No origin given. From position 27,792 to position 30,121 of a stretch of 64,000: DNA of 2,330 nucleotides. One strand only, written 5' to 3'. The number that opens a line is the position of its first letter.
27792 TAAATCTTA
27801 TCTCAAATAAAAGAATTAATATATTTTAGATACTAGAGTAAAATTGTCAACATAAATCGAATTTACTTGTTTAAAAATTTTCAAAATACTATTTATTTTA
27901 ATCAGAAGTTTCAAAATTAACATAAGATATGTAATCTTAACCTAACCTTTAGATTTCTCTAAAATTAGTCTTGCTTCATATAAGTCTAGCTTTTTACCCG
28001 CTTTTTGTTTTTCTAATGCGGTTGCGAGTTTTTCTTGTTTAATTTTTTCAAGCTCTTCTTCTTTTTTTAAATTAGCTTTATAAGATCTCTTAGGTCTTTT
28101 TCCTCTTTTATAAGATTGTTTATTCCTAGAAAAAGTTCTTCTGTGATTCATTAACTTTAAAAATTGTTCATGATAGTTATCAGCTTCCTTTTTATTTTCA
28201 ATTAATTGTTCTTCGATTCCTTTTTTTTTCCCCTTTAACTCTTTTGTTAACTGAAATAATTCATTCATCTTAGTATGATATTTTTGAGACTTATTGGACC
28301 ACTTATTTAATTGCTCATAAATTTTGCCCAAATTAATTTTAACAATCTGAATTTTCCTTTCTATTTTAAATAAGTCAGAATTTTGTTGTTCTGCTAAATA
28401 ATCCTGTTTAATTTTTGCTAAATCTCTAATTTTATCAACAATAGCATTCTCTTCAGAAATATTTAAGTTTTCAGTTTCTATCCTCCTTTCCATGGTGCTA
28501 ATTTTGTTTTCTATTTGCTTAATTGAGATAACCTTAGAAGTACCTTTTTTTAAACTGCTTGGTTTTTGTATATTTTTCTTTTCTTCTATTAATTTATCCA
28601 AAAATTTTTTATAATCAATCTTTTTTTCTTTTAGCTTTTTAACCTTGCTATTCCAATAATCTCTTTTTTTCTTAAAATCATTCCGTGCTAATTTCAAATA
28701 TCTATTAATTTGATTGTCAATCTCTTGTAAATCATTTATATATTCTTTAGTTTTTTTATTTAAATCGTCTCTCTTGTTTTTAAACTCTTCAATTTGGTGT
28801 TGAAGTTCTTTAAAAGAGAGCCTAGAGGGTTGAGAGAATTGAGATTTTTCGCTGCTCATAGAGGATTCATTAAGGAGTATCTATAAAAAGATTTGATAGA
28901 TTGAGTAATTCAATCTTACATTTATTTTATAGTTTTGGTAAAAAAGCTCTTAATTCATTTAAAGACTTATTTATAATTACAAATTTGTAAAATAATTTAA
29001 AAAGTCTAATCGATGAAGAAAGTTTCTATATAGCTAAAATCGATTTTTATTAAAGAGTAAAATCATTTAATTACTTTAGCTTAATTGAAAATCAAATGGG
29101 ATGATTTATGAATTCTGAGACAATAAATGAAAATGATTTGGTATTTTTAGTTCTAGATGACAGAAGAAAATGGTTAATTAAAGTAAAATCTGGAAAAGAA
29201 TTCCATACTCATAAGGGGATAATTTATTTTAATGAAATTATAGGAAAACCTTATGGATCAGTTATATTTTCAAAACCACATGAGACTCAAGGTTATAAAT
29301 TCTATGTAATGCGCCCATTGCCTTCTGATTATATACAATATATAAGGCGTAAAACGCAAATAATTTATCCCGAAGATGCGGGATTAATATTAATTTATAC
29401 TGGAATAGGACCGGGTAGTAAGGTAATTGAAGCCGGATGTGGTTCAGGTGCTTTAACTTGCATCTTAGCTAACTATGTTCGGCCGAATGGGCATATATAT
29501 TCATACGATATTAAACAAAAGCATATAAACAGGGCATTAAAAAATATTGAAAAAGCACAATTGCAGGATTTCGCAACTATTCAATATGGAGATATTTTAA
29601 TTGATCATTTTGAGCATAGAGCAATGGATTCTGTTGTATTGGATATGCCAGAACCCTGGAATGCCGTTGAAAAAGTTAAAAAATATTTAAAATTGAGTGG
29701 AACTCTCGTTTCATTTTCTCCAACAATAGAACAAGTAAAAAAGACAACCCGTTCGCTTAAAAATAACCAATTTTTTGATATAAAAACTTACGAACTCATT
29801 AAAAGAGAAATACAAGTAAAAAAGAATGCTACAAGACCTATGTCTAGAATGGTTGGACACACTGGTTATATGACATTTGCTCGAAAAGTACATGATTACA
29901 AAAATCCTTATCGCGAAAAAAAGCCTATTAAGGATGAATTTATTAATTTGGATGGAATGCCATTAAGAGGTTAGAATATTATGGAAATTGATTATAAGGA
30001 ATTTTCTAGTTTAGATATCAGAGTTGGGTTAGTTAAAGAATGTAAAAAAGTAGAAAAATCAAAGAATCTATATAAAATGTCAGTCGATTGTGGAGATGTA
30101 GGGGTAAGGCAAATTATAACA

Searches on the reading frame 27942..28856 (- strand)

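Call 50: search_protein_families(library=pfam, proteins=[window:27942-28856:-], max_evalue=0.00001)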
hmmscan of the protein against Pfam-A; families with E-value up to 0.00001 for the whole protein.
window:27942-28856:- (304 aa): 1 family
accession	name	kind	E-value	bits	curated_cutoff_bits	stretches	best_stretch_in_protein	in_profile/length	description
PF23435.1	DUF7121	-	4.6e-08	33.2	29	1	17-276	50-291/307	Family of unknown function (DUF7121)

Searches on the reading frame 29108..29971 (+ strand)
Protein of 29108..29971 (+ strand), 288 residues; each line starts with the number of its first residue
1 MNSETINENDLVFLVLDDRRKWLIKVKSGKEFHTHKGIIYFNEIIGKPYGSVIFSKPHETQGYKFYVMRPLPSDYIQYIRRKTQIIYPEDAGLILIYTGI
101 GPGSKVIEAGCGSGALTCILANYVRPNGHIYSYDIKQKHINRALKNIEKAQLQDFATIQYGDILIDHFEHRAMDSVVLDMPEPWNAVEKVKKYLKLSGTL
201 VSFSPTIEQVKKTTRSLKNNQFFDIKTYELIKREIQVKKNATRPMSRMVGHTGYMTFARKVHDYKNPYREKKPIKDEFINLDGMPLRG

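Call 50: search_protein_families(library=pfam, proteins=[window:29108-29971:+], max_evalue=0.00001)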
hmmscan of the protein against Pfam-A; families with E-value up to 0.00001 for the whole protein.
window:29108-29971:+ (288 aa): 8 families
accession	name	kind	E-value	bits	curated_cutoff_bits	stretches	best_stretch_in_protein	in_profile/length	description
PF08704.16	GCD14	-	7.6e-47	160.5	26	1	66-240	4-182/247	tRNA methyltransferase complex GCD14 subunit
PF13847.12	Methyltransf_31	-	5.9e-14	52.4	27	1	102-217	3-129/145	Methyltransferase domain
PF01135.25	PCMT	-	1.3e-08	35.4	20.3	1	76-157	47-128/210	Protein-L-isoaspartate(D-aspartate) O-methyltransferase (PCMT)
PF14801.12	TrmI-like_N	-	2.4e-08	34.3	24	1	18-53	15-50/50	TrmI-like N-terminal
PF02390.23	Methyltransf_4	-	2.3e-07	30.9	24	1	106-192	5-92/173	Putative methyltransferase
PF08242.18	Methyltransf_12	-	3e-07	31.5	30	1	108-199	2-97/98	Methyltransferase domain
PF13649.12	Methyltransf_25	-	6.5e-07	30.4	27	1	106-195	1-94/97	Methyltransferase domain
PF08241.18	Methyltransf_11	-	3.1e-06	28.2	21.2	1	108-201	2-94/95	Methyltransferase domain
